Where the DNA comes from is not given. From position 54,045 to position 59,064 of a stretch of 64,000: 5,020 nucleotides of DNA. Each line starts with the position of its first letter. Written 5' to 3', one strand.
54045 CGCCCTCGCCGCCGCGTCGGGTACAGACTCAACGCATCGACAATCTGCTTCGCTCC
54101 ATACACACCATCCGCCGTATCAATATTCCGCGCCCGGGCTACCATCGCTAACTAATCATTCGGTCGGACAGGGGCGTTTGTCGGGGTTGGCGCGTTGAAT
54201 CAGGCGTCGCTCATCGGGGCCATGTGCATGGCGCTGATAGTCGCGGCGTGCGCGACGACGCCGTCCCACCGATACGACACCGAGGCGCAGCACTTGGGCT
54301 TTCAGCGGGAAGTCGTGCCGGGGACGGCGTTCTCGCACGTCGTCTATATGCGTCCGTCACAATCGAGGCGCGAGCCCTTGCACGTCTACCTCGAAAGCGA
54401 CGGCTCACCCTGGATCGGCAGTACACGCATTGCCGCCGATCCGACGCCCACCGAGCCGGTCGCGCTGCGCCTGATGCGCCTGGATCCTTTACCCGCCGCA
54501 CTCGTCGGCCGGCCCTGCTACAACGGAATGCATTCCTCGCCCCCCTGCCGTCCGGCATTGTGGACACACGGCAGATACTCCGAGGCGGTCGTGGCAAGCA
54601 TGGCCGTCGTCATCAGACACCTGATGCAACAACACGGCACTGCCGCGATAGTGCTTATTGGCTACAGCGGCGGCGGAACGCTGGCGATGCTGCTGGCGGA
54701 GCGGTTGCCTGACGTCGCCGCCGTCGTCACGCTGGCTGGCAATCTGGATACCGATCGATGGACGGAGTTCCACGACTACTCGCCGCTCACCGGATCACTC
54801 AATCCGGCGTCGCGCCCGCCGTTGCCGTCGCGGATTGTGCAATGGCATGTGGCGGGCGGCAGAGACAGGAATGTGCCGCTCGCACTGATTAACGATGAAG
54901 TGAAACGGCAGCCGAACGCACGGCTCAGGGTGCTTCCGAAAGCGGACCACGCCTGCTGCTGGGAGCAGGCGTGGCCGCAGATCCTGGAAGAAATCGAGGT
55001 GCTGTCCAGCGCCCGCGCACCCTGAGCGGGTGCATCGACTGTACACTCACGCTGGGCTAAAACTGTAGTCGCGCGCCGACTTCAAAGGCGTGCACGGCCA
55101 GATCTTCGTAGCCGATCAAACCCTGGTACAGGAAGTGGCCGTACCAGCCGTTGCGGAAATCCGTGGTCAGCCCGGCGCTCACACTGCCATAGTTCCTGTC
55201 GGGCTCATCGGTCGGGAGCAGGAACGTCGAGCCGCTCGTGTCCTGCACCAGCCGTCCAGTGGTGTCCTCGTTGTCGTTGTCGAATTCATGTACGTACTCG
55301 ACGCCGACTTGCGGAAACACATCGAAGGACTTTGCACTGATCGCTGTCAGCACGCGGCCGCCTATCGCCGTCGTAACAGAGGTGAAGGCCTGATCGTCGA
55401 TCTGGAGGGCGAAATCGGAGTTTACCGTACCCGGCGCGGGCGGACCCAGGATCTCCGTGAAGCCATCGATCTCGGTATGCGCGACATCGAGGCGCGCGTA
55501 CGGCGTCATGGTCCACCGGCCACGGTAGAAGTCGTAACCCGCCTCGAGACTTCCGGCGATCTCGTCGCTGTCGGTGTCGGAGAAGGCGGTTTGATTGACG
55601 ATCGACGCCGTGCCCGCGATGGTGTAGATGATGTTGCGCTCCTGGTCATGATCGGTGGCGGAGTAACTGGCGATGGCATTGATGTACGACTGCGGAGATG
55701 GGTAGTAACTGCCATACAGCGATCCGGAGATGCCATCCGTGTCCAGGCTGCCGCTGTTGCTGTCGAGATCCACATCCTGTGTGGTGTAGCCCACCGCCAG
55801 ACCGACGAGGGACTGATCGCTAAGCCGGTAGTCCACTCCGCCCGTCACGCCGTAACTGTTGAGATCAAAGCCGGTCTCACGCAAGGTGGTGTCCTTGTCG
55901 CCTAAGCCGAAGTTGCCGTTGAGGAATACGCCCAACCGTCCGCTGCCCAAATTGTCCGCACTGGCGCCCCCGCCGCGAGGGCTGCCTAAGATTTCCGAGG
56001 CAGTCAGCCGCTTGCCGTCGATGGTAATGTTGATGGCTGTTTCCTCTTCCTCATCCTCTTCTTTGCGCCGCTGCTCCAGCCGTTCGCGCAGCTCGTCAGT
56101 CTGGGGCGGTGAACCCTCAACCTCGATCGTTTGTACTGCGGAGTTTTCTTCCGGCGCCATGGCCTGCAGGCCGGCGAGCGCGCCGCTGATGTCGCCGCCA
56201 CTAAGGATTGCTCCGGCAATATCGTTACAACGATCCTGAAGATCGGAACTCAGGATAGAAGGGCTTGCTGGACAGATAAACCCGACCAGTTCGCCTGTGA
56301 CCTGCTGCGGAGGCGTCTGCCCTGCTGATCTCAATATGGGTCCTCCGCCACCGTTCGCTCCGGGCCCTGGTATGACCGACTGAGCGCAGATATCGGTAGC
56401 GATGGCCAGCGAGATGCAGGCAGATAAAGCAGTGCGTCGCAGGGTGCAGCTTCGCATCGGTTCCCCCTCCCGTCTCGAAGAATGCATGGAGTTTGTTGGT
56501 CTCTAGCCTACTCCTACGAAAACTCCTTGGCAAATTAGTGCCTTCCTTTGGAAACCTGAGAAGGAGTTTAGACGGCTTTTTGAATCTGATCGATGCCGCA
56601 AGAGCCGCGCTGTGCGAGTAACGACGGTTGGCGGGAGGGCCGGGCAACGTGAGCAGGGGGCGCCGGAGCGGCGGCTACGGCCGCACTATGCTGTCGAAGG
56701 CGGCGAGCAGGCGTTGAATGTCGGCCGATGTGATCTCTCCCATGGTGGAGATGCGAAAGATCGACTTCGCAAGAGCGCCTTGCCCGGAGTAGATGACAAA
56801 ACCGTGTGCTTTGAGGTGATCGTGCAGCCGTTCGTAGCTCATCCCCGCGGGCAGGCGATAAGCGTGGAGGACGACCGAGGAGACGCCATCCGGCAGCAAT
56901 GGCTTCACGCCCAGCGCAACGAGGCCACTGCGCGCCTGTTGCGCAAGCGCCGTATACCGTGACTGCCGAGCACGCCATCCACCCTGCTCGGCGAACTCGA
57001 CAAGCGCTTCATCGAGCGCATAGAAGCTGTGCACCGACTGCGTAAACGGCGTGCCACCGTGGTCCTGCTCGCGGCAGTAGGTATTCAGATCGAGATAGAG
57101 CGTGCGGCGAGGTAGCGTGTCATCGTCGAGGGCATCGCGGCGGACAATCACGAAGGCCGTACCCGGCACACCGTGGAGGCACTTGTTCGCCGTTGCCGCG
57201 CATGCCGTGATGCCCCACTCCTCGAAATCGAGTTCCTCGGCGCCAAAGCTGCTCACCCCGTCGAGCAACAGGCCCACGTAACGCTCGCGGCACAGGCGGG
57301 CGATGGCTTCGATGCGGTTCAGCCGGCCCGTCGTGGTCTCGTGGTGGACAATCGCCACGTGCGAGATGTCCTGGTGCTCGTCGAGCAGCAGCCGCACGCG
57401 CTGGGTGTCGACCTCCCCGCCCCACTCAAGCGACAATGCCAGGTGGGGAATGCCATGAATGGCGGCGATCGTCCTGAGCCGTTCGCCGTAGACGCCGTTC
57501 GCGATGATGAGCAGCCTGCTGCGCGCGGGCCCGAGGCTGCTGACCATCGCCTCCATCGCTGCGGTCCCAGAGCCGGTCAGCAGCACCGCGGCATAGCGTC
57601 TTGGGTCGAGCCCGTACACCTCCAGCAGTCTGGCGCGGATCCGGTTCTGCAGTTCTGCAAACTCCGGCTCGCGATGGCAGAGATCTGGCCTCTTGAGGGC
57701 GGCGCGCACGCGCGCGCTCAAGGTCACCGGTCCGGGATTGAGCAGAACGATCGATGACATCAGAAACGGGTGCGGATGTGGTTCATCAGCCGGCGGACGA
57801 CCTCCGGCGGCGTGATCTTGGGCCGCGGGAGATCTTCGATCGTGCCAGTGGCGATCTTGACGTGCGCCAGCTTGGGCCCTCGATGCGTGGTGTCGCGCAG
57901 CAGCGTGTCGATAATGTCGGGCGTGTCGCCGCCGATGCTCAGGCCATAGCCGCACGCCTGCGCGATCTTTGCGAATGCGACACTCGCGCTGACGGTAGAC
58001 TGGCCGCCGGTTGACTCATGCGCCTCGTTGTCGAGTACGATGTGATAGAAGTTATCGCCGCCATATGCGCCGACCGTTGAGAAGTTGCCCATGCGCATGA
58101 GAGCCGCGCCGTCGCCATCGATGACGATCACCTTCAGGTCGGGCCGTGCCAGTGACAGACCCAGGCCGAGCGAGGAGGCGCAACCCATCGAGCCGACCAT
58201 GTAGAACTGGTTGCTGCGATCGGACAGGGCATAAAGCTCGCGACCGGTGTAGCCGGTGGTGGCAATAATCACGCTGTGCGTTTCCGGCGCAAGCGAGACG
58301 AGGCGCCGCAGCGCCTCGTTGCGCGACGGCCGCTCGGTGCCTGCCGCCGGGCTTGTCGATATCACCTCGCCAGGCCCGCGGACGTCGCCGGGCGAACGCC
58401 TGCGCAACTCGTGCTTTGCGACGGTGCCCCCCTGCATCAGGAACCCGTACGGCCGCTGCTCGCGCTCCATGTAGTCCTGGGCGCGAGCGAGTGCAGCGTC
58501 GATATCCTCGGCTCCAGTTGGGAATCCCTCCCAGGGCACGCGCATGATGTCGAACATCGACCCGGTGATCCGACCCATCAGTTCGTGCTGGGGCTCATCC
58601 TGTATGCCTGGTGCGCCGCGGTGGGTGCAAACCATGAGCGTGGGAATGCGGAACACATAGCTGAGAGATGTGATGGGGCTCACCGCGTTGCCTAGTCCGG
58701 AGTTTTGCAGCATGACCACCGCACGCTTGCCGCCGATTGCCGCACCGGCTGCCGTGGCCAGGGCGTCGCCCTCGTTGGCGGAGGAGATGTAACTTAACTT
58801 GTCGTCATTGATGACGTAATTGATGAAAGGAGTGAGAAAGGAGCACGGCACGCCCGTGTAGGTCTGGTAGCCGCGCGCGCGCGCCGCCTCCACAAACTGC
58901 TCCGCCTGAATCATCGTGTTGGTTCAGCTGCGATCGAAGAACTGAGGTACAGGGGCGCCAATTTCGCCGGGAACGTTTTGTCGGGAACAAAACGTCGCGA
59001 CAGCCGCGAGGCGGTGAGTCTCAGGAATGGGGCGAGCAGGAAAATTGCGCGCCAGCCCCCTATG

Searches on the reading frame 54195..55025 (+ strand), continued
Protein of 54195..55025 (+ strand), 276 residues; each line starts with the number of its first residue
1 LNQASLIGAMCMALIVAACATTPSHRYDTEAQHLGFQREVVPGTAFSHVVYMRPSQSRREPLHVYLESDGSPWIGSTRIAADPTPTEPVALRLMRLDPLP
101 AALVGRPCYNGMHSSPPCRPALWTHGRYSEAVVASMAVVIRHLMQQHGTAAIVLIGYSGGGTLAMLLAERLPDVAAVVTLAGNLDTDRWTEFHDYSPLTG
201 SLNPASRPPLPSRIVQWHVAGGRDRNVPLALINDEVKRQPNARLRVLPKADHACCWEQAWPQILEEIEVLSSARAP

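Call 61: search_protein_families(library=padloc, proteins=[window:54195-55025:+, L004:5898-8315:+, L004:8348-9880:+, L004:11000-12682:-, L004:12689-13942:-], max_evalue=0.001)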
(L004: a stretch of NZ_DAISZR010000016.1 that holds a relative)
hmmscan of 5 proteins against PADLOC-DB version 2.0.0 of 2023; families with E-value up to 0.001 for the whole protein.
window:54195-55025:+ (276 aa): 0 families

L004:5898-8315:+ (805 aa): 3 families
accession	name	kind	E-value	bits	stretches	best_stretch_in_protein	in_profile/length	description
PDLC02987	caspase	-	3.2e-12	44.4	1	564-709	4-130/453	-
PDLC00550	JetC2|JetC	-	0.0002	17.2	1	226-449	732-955/1355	DUF3584 domain; MukB-like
PDLC00581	JetC3|JetC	-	0.00079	15.3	0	207-434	753-982/1473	DUF3584 domain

L004:8348-9880:+ (510 aa): 34 families (the best 25 are shown)
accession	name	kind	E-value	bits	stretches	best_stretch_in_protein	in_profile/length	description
PDLC04042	PD-T4-6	-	2.1e-62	209.4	1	76-350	5-271/292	-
PDLC04138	mad6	-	5.6e-59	198.6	1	73-337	44-300/659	mads_6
PDLC04060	PD-T4-6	-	7e-56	188.1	1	74-299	2-211/486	-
PDLC04053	PD-T4-6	-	3.2e-53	179.2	1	81-346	10-266/311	-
PDLC04061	PD-T4-6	-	1.6e-52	177.7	1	73-297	9-223/510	-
PDLC04043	PD-T4-6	-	1.9e-50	170.3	1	74-299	6-219/452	-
PDLC04054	PD-T4-6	-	2.9e-50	169.7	1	75-305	6-221/347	-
PDLC04052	PD-T4-6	-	2.1e-48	163.8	1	77-299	6-218/496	-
PDLC04047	PD-T4-6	-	9.5e-48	160.9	1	75-313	5-230/327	-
PDLC04057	PD-T4-6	-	1.9e-46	157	1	74-344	2-263/443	-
PDLC04048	PD-T4-6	-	1.4e-45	154.2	1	73-303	3-218/354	-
PDLC04039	PD-T4-6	-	6e-45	152.1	1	73-318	8-235/458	-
PDLC04040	PD-T4-6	-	2.6e-43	146.6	1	87-301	1-209/547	-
PDLC01088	C3a189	-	2.6e-41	140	1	87-341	4-251/840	kinase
PDLC04041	PD-T4-6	-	4.5e-41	139.5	1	63-321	12-257/443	-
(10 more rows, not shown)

L004:11000-12682:- (560 aa): 0 families

L004:12689-13942:- (417 aa): 0 families

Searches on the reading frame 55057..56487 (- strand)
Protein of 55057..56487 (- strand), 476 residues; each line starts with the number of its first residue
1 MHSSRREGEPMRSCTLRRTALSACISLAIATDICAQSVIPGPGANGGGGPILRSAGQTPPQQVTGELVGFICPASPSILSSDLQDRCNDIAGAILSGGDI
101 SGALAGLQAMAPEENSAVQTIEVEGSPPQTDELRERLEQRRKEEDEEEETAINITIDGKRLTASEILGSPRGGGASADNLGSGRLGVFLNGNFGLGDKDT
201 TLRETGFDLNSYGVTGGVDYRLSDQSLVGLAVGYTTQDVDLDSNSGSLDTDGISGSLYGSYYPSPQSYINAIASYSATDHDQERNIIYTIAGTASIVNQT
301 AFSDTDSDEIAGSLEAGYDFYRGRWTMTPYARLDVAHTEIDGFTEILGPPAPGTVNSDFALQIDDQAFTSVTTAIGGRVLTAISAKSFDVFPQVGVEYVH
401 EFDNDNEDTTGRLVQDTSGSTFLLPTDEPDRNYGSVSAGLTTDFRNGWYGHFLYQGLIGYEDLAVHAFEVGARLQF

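Call 3: search_protein_families(library=pfam, proteins=[window:55057-56487:-], max_evalue=0.01)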
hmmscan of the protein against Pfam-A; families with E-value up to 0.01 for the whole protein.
window:55057-56487:- (476 aa): 2 families
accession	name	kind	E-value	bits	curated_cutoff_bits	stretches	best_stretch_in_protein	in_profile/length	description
PF03797.25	Autotransporter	-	3e-54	184.9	26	1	187-454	1-254/255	Autotransporter beta-domain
PF13505.12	OMP_b-brl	-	0.0088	16.7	28.7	0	188-268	59-145/175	Outer membrane protein beta-barrel domain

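Call 4: search_protein_families(library=ncbifam, proteins=[window:55057-56487:-], max_evalue=0.01)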
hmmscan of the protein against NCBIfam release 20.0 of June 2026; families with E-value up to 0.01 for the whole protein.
window:55057-56487:- (476 aa): 3 families
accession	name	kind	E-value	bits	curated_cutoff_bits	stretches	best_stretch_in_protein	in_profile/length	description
TIGR01414.1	autotrans_barl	domain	3.1e-14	52.9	16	1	203-476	182-432/432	autotransporter outer membrane beta-barrel domain-containing protein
NF041609.1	esterase_EstP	equivalog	4.3e-12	45.2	1000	1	208-445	391-612/642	esterase EstP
NF051851.1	AtpSerPepEprS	equivalog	2.3e-07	29.2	1700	1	187-346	716-869/988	autotransporter serine peptidase EprS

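Call 61: search_protein_families(library=padloc, proteins=[window:55057-56487:-], max_evalue=0.001)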
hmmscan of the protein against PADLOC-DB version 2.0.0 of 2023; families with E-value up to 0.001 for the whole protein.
window:55057-56487:- (476 aa): 0 families

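Call 88: search_solved_structures(query=window:55057-56487:-, max_evalue=0.01)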
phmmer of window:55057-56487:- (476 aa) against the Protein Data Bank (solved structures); distinct sequences matched with E-value up to 0.01: 1.
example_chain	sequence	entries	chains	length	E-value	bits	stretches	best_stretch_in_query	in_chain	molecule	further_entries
9oqa_A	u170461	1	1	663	2.5e-07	33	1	213-346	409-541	Autotransporter domain-containing protein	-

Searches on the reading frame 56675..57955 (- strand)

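Call 10: search_protein_families(library=pfam, proteins=[window:56675-57955:-], max_evalue=0.0001)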
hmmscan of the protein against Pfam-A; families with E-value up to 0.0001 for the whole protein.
window:56675-57955:- (426 aa): 1 family
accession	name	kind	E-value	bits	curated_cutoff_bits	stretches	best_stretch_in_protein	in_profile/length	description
PF00266.25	Aminotran_5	-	4.9e-15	55.8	21.5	1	95-351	37-297/371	Aminotransferase class-V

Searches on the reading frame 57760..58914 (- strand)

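Call 10: search_protein_families(library=pfam, proteins=[window:57760-58914:-], max_evalue=0.0001)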
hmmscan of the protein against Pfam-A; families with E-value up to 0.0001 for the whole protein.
window:57760-58914:- (384 aa): 2 families
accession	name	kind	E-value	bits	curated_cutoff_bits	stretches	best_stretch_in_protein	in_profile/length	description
PF02775.26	TPP_enzyme_C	-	7.9e-15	55.4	21.9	1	238-347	25-146/151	Thiamine pyrophosphate enzyme, C-terminal TPP binding domain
PF02776.23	TPP_enzyme_N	-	6.5e-10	39.3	26.8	1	4-109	4-107/119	Thiamine pyrophosphate enzyme, N-terminal TPP binding domain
